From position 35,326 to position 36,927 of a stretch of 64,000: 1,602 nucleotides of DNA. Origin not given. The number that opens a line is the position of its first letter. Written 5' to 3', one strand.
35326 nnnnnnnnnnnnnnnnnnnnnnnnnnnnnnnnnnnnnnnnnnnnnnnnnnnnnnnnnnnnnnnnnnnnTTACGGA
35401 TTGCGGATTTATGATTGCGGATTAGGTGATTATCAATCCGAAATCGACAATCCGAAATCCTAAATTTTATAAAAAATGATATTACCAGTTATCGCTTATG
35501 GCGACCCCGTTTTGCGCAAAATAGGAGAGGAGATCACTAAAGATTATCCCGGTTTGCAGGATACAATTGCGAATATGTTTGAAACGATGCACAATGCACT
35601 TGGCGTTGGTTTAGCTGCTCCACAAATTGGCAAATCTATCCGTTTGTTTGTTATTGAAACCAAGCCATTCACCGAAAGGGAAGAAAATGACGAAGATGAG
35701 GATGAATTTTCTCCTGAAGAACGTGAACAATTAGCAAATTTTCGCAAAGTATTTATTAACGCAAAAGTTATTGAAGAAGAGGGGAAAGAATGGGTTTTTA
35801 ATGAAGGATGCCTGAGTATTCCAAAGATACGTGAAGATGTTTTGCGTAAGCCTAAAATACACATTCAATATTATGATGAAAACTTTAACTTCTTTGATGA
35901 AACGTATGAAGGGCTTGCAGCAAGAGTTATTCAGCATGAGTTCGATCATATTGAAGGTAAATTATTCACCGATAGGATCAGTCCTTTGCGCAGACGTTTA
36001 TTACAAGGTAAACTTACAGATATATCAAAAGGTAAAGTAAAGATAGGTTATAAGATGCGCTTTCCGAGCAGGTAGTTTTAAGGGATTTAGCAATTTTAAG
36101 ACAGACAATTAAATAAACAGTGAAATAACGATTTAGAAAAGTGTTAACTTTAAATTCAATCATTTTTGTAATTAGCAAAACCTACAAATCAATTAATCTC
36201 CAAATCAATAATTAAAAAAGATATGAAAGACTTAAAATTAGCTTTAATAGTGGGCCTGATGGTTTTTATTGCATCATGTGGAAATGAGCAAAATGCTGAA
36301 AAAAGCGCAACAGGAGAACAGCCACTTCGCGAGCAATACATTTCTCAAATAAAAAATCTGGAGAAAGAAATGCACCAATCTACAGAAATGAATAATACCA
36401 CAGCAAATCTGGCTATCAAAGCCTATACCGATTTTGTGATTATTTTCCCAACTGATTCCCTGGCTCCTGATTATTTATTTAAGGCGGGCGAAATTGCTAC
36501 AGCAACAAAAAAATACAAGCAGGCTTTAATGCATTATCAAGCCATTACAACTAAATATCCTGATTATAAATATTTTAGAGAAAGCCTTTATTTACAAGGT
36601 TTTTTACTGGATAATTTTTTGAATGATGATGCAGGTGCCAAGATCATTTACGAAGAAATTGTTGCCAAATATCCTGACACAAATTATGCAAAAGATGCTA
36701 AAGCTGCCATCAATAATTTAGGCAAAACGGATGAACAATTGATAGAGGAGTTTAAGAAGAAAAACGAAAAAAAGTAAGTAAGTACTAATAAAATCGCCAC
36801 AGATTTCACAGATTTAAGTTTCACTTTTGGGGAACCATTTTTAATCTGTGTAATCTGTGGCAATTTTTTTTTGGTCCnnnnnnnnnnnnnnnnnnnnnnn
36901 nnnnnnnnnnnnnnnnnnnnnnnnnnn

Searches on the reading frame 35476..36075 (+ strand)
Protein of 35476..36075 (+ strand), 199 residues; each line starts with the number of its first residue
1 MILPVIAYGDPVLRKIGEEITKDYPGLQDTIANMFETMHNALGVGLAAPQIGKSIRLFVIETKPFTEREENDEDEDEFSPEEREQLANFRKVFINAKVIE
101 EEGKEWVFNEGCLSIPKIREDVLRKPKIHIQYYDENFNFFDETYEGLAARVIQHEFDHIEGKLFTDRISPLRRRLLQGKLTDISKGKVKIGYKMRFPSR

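Call 58: search_protein_families(library=pfam, proteins=[window:35476-36075:+], max_evalue=0.001)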
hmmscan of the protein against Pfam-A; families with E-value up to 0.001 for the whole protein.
window:35476-36075:+ (199 aa): 1 family
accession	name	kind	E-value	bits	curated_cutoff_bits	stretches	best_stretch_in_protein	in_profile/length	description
PF01327.26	Pep_deformylase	-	7.7e-48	162.5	22.8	1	3-173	2-155/156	Polypeptide deformylase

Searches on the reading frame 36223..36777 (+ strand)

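Call 58: search_protein_families(library=pfam, proteins=[window:36223-36777:+], max_evalue=0.001)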
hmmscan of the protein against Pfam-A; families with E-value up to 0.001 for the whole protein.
window:36223-36777:+ (184 aa): 2 families
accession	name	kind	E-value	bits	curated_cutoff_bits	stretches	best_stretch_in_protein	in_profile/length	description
PF13174.12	TPR_6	-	1.1e-10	41.9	26.3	1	120-153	1-33/33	Tetratricopeptide repeat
PF13525.12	YfiO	-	0.00013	22.3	25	0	144-166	114-136/203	Outer membrane lipoprotein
